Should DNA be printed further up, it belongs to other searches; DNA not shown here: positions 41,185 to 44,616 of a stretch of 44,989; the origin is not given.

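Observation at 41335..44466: Second HzsA-related paralog with an N-terminal NPCBM-like module and three CxxCH motifs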

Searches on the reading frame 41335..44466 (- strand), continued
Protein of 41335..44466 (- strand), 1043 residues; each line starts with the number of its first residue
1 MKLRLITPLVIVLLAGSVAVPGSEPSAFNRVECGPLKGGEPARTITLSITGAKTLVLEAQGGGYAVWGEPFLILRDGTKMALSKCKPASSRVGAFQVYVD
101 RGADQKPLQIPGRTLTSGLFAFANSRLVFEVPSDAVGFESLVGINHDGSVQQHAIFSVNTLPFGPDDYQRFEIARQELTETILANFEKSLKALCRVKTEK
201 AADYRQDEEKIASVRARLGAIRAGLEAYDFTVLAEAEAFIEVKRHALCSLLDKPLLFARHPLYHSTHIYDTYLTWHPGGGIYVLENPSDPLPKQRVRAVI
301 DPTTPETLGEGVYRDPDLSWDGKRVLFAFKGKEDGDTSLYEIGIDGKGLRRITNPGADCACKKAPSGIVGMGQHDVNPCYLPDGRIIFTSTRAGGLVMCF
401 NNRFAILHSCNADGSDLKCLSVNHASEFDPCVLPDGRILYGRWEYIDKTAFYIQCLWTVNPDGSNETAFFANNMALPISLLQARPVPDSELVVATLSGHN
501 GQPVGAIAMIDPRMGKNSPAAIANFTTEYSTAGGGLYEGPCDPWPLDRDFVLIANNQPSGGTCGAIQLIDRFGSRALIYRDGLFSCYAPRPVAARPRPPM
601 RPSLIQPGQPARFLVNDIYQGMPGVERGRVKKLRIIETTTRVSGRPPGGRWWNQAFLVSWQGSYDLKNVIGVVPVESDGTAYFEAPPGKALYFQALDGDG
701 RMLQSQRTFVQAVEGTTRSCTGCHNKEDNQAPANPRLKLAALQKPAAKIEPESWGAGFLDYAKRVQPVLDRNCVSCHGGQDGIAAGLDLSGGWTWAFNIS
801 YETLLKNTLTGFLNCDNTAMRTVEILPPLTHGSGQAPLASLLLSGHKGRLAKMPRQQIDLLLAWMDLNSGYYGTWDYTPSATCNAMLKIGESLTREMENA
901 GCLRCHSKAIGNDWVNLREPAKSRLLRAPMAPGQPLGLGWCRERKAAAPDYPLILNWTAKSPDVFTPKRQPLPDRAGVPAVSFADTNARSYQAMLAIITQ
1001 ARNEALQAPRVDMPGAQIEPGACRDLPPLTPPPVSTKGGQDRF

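Call 9: find_homologous_proteins(query=window:41335-44466:-, max_evalue=0.00001)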
Query window:41335-44466:- (1043 aa): 1571 proteins with E <= 0.00001 among 8000 candidates; the best 120 are listed.
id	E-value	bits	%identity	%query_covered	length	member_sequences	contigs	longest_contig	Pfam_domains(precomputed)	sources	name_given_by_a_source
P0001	0.0e+0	2456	100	100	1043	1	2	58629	PF18582.7,PF08305.18,PF13442.12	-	-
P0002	0.0e+0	2089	86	99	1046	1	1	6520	PF18582.7,PF08305.18,PF13442.12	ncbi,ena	-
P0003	0.0e+0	1425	59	99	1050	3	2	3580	PF26549.1,PF18582.7,PF08305.18,PF07676.19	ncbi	-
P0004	0.0e+0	1381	59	96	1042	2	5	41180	PF18582.7,PF08305.18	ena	-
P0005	0.0e+0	1380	59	98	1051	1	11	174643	PF18582.7,PF08305.18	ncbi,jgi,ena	-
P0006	0.0e+0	1378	58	99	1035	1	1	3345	PF18582.7,PF08305.18,PF13442.12,PF07676.19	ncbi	-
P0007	0.0e+0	1373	58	99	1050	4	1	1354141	PF26549.1,PF18582.7,PF08305.18,PF13442.12,PF07676.19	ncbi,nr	ncbi:MAG: NPCBM/NEW2 domain-containing protein [Verrucomicrobia bacterium]|nr:NPCBM/NEW2 domain-cont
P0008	0.0e+0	1368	58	98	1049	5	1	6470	PF18582.7,PF08305.18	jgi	-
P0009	0.0e+0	1348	58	98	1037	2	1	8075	PF18582.7,PF08305.18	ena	-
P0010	0.0e+0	1336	58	96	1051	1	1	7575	PF18582.7,PF08305.18,PF07676.19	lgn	-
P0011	0.0e+0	1302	58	96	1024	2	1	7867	PF18582.7,PF08305.18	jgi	-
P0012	0.0e+0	1300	57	95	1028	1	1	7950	PF18582.7,PF08305.18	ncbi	-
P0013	0.0e+0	1297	56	96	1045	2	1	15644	PF18582.7,PF08305.18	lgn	-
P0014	0.0e+0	1296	57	96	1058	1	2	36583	PF26549.1,PF18582.7,PF08305.18,PF07676.19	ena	-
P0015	0.0e+0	1288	56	99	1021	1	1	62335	PF18582.7,PF08305.18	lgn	-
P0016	0.0e+0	1285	55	100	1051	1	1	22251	PF18582.7,PF08305.18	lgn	-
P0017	0.0e+0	1283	57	95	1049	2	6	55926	PF18582.7,PF08305.18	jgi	-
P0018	0.0e+0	1283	55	99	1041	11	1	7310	PF18582.7,PF08305.18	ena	-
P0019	0.0e+0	1279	55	99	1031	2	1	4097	PF18582.7,PF08305.18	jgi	jgi:hypothetical protein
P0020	0.0e+0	1278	56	95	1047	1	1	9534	PF18582.7,PF08305.18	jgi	jgi:hypothetical protein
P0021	0.0e+0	1274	54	98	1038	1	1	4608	PF26549.1,PF18582.7,PF08305.18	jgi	jgi:hypothetical protein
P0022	0.0e+0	1271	56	99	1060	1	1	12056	PF18582.7,PF08305.18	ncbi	-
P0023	0.0e+0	1269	55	99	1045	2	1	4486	PF18582.7,PF08305.18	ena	-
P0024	0.0e+0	1269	55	99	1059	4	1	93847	PF18582.7,PF08305.18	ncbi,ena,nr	ncbi:MAG: NPCBM/NEW2 domain-containing protein [Phycisphaerae bacterium]|nr:NPCBM/NEW2 domain-contai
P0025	0.0e+0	1268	56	95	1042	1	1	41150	PF18582.7,PF08305.18,PF13442.12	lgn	-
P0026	0.0e+0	1267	54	99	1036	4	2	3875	PF18582.7,PF08305.18,PF07676.19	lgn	-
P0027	0.0e+0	1265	54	99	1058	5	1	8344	PF18582.7,PF08305.18,PF07676.19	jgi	jgi:hypothetical protein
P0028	0.0e+0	1263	56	96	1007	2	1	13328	PF26549.1,PF18582.7,PF08305.18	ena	-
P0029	0.0e+0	1261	55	98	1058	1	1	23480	PF18582.7,PF08305.18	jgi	-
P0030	0.0e+0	1260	57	96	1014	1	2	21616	PF18582.7,PF08305.18,PF07676.19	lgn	-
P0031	0.0e+0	1258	54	99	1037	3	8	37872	PF26549.1,PF18582.7,PF08305.18,PF07676.19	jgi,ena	-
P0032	0.0e+0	1256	55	97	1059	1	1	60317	PF18582.7,PF08305.18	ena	-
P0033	0.0e+0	1255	54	99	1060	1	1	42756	PF18582.7,PF08305.18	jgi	jgi:hypothetical protein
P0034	0.0e+0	1254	56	95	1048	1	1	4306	PF18582.7,PF08305.18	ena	-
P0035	0.0e+0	1249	54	99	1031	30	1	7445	PF18582.7,PF08305.18,PF07676.19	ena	-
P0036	0.0e+0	1249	54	98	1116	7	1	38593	PF18582.7,PF08305.18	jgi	-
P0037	0.0e+0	1248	53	99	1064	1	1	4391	PF18582.7,PF08305.18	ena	-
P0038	0.0e+0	1242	55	95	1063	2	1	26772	PF18582.7,PF08305.18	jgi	-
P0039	0.0e+0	1240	56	98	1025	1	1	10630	PF18582.7,PF08305.18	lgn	-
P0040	0.0e+0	1238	53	100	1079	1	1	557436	PF18582.7,PF08305.18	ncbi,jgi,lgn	ncbi:MAG TPA: NPCBM/NEW2 domain-containing protein [Planctomycetota bacterium]|jgi:hypothetical prot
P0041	0.0e+0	1238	54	98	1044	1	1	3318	PF18582.7,PF08305.18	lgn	-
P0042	0.0e+0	1237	54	97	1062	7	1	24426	PF18582.7,PF08305.18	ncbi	-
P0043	0.0e+0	1232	55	95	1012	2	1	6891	PF18582.7,PF08305.18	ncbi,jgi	-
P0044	0.0e+0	1231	55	96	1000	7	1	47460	PF18582.7,PF08305.18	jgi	jgi:hypothetical protein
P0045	0.0e+0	1224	54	96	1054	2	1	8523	PF18582.7,PF08305.18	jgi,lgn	-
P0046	0.0e+0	1222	55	96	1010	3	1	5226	PF18582.7,PF08305.18,PF07676.19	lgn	-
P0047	0.0e+0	1215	55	96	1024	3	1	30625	PF18582.7,PF08305.18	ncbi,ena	-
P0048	0.0e+0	1213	55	95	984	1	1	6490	PF18582.7,PF08305.18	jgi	jgi:hypothetical protein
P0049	0.0e+0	1207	59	83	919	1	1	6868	PF18582.7,PF07676.19,PF00034.27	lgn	-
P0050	0.0e+0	1201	54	96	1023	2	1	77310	PF18582.7,PF08305.18,PF07676.19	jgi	jgi:hypothetical protein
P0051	0.0e+0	1195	54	96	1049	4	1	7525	PF18582.7,PF08305.18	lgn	-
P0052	0.0e+0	1193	53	95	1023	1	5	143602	PF18582.7,PF08305.18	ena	-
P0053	0.0e+0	1190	64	75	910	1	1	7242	PF26549.1,PF18582.7,PF07676.19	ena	-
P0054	0.0e+0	1186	52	98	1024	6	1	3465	PF18582.7,PF08305.18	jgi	jgi:hypothetical protein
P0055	0.0e+0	1184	61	80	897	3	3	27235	PF18582.7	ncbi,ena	-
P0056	0.0e+0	1178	60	83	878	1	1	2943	PF18582.7,PF07676.19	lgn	-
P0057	0.0e+0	1177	60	83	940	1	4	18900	PF18582.7,PF07676.19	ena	-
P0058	0.0e+0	1176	52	98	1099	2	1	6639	PF18582.7,PF08305.18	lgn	-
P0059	0.0e+0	1175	58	83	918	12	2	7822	PF18582.7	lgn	-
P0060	0.0e+0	1174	53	96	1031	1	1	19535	PF18582.7,PF08305.18,PF07676.19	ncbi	-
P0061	0.0e+0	1169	59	83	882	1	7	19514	PF18582.7,PF07676.19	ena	-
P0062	0.0e+0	1162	60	79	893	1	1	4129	PF18582.7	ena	-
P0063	0.0e+0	1154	47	95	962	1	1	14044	PF18582.7,PF08305.18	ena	-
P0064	0.0e+0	1150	59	80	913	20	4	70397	PF18582.7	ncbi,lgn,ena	-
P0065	0.0e+0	1143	63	74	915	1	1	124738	PF18582.7,PF07676.19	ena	-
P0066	0.0e+0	1125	51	99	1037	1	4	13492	PF18582.7,PF13442.12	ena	-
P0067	0.0e+0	1114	50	99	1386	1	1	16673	PF26549.1,PF18582.7,PF13385.14,PF08305.18,PF07676.19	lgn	-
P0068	0.0e+0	1107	56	82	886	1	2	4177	PF18582.7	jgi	-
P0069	0.0e+0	1106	61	75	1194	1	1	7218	PF18582.7,PF13385.14,PF13442.12,PF07676.19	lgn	-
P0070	0.0e+0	1104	59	77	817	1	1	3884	PF18582.7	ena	-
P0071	0.0e+0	1100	59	76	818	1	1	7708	PF18582.7,PF13442.12,PF00034.27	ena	-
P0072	0.0e+0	1096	59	75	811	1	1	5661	PF18582.7,PF13442.12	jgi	jgi:hypothetical protein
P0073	0.0e+0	1092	60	75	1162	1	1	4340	PF26549.1,PF18582.7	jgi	-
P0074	0.0e+0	1091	57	75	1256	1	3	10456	PF18582.7,PF13385.14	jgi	jgi:hypothetical protein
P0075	0.0e+0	1082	60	77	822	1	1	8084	PF18582.7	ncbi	-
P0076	0.0e+0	1080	54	81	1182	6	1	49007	PF18582.7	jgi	jgi:hypothetical protein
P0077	0.0e+0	1078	60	74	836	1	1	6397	PF26549.1,PF18582.7,PF13442.12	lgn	-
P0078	0.0e+0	1078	59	75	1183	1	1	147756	PF18582.7,PF13385.14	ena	-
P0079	0.0e+0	1078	60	74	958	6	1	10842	PF18582.7,PF07676.19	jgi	jgi:hypothetical protein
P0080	0.0e+0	1075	59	74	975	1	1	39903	PF18582.7,PF13442.12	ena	-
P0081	0.0e+0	1074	59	75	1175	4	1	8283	PF18582.7,PF13385.14,PF07676.19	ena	-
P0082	0.0e+0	1074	58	75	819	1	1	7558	PF26549.1,PF18582.7,PF13442.12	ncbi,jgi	ncbi:MAG: HzsA-related protein [Planctomycetota bacterium]|jgi:hypothetical protein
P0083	0.0e+0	1071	60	75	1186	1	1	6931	PF18582.7,PF13385.14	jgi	-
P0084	0.0e+0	1065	54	83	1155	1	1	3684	PF26549.1,PF18582.7,PF13442.12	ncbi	ncbi:MAG: HzsA-related protein, partial [Planctomycetota bacterium]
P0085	0.0e+0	1064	58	75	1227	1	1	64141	PF26549.1,PF18582.7,PF13385.14,PF13442.12,PF07676.19,PF00034.27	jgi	-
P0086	0.0e+0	1062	59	75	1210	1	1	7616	PF26549.1,PF18582.7,PF13385.14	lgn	-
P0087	0.0e+0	1061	59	75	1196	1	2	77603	PF18582.7,PF13385.14,PF25833.1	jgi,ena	-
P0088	0.0e+0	1059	59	76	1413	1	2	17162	PF18582.7,PF13385.14,PF13442.12,PF07676.19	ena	-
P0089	0.0e+0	1058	57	75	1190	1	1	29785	PF18582.7,PF13442.12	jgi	jgi:hypothetical protein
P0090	0.0e+0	1053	55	76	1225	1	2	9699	PF18582.7,PF13442.12,PF07676.19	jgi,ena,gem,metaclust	metaclust:\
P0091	0.0e+0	1052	55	76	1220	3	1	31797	PF18582.7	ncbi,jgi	ncbi:MAG: HzsA-related protein [Planctomycetota bacterium]|jgi:hypothetical protein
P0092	0.0e+0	1051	59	75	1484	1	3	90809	PF18582.7,PF13385.14,PF07676.19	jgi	-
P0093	0.0e+0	1049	56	75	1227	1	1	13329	PF18582.7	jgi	-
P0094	0.0e+0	1049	56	78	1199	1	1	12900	PF18582.7,PF13385.14,PF13442.12,PF00041.28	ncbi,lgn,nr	ncbi:MAG: PD40 domain-containing protein [Verrucomicrobia bacterium]|nr:PD40 domain-containing prote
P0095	0.0e+0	1048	59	74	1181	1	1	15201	PF18582.7,PF13385.14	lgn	-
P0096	0.0e+0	1048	58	75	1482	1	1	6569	PF26549.1,PF18582.7,PF13385.14,PF07676.19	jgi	-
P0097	0.0e+0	1048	57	78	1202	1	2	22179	PF18582.7,PF13385.14,PF13442.12,PF07676.19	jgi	-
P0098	0.0e+0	1044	59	75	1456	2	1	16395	PF18582.7,PF13385.14,PF07676.19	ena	-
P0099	0.0e+0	1042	59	76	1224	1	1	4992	PF18582.7,PF13385.14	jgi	-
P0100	0.0e+0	1041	59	76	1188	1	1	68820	PF18582.7,PF13385.14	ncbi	-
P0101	0.0e+0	1035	57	75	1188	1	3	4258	PF26549.1,PF18582.7,PF13385.14,PF13442.12,PF07676.19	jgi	-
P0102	0.0e+0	1032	54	80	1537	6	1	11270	PF18582.7,PF13385.14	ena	-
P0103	0.0e+0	1031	58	75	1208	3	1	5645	PF18582.7,PF13385.14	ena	-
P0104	0.0e+0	1031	57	75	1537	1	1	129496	PF18582.7,PF13385.14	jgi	jgi:hydrazine synthase alpha subunit-like protein/concanavalin A-like lectin/glucanase superfamily p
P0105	0.0e+0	1031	58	76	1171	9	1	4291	PF18582.7,PF13385.14,PF13442.12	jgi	-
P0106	0.0e+0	1031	58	75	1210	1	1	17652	PF18582.7,PF13385.14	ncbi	-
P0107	0.0e+0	1030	58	75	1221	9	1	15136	PF18582.7,PF13385.14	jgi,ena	-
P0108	0.0e+0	1030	57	76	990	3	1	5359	PF18582.7,PF13442.12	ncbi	ncbi:MAG: HzsA-related protein, partial [Planctomycetota bacterium]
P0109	0.0e+0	1029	58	75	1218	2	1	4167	PF18582.7,PF13385.14,PF07676.19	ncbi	-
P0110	0.0e+0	1023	56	75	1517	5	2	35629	PF18582.7,PF13385.14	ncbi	ncbi:MAG: HzsA-related protein [Planctomycetota bacterium]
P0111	0.0e+0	1022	56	76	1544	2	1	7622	PF18582.7,PF13385.14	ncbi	-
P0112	0.0e+0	1022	54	77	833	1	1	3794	PF18582.7,PF13442.12,PF07676.19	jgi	jgi:hypothetical protein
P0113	0.0e+0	1022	52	80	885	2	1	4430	PF18582.7,PF13442.12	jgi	jgi:hypothetical protein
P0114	0.0e+0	1020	56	75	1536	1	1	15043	PF18582.7,PF13385.14,PF07676.19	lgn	-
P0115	0.0e+0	1019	57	75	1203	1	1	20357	PF18582.7,PF13385.14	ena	-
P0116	0.0e+0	1018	59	74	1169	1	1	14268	PF18582.7,PF13385.14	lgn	-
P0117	0.0e+0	1017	57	75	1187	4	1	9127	PF18582.7,PF13385.14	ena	-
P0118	0.0e+0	1016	56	75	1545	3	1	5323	PF18582.7,PF13385.14,PF07676.19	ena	-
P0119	0.0e+0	1016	58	75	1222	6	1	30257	PF18582.7,PF13385.14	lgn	-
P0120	0.0e+0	1015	56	75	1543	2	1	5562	PF18582.7,PF13385.14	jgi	-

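Call 18: find_encoding_contigs(protein=P0007, flank=10000, max_places=2)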
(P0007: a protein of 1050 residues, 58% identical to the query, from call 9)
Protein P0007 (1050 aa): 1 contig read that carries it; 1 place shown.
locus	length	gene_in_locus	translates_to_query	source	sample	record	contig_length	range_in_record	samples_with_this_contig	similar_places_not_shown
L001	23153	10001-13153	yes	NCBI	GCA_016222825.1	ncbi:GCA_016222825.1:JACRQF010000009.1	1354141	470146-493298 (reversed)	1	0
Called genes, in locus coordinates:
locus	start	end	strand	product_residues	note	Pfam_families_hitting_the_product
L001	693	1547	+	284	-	-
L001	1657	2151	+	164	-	-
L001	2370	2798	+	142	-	-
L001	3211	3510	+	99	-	-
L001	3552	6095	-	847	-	PF16889:Hepar_II_III_N, PF07940:Hepar_II_III_C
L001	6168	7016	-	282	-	PF28239:Npun_R2479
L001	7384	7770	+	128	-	PF00076:RRM_1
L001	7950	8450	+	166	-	PF02915:Rubrerythrin, PF21349:RUBY_RBDX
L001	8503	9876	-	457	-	PF00884:Sulfatase, PF01663:Phosphodiest, PF16347:SGSH_C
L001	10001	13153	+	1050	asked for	PF08305:NPCBM, PF07676:PD40 (faint), PF26549:Tricorn_N (weak), PF18582:HZS_alpha, PF13442:Cytochrome_CBB3 (faint)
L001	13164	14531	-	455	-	PF00884:Sulfatase, PF01663:Phosphodiest, PF16347:SGSH_C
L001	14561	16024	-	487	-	PF00884:Sulfatase, PF01663:Phosphodiest, PF16347:SGSH_C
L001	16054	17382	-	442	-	-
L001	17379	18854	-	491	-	PF00884:Sulfatase, PF01663:Phosphodiest (faint)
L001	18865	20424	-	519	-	PF00884:Sulfatase, PF01663:Phosphodiest (faint), PF16347:SGSH_C (weak)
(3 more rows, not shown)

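Call 19: find_encoding_contigs(protein=P0005, flank=10000, max_places=3)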
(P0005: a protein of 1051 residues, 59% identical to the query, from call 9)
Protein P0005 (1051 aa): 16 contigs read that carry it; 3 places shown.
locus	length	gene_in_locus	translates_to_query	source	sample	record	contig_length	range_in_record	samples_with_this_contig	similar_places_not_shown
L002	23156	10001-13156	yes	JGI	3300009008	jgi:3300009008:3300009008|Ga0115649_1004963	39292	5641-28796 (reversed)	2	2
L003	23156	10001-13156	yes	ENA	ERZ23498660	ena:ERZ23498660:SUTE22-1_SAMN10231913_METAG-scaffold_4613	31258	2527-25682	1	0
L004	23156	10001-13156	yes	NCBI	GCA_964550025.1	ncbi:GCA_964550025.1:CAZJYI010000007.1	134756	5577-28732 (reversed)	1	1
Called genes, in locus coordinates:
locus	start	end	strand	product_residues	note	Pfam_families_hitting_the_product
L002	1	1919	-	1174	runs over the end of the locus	PF00149:Metallophos (faint)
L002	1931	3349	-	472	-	PF13570:Beta-prop_ACSF4 (faint), PF13360:PQQ_2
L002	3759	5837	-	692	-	-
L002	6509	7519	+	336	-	PF06283:ThuA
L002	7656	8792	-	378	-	-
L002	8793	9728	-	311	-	PF01261:AP_endonuc_2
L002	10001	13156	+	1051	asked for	PF08305:NPCBM, PF18582:HZS_alpha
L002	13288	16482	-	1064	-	PF01011:PQQ (faint), PF13360:PQQ_2, PF13570:Beta-prop_ACSF4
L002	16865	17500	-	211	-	PF02190:LON_substr_bdg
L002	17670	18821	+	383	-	PF13650:Asp_protease_2, PF13975:gag-asp_proteas, PF13650:Asp_protease_2, PF13975:gag-asp_proteas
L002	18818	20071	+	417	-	-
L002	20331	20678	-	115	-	PF01187:MIF, PF01361:Tautomerase (faint)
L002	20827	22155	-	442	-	PF13638:PIN_4, PF02562:PhoH, PF13086:AAA_11 (faint), PF13604:AAA_30 (faint), PF13401:AAA_22 (weak)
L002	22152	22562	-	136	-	PF00383:dCMP_cyt_deam_1, PF08211:dCMP_cyt_deam_2, PF26947:CDL (weak)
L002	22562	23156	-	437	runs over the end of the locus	PF02885:Glycos_trans_3N, PF00591:Glycos_transf_3, PF07831:PYNP_C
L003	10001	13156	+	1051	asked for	PF08305:NPCBM, PF18582:HZS_alpha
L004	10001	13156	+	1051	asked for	PF08305:NPCBM, PF18582:HZS_alpha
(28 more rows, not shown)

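Call 20: find_encoding_contigs(protein=P0001, flank=10000, max_places=3)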
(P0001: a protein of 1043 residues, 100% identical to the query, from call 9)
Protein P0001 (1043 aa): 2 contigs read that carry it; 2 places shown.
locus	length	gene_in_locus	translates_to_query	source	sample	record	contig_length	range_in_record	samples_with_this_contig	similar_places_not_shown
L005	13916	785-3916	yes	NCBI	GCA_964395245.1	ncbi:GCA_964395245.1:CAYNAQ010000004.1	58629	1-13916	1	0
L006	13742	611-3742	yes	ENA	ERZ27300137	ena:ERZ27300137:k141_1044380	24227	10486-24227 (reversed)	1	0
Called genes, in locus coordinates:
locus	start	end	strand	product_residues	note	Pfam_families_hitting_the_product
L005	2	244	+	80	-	?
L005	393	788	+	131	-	-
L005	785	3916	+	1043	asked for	PF08305:NPCBM (weak), PF18582:HZS_alpha, PF13442:Cytochrome_CBB3 (faint)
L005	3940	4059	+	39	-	-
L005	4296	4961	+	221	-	PF00754:F5_F8_type_C (weak), PF22633:F5_F8_type_C_2 (weak)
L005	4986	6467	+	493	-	PF13231:PMT_2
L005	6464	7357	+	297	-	PF02424:ApbE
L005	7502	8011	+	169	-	PF00027:cNMP_binding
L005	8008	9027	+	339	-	PF01180:DHO_dh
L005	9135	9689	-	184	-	PF14237:GYF_2 (weak)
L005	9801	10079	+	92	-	PF13828:DUF4190 (weak)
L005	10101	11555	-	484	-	PF12704:MacB_PCD, PF02687:FtsX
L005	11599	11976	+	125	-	PF13279:4HBT_2, PF03061:4HBT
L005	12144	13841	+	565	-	PF02310:B12-binding, PF04055:Radical_SAM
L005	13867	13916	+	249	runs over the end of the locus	PF01553:Acyltransferase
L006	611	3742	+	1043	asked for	PF08305:NPCBM (weak), PF18582:HZS_alpha, PF13442:Cytochrome_CBB3 (faint)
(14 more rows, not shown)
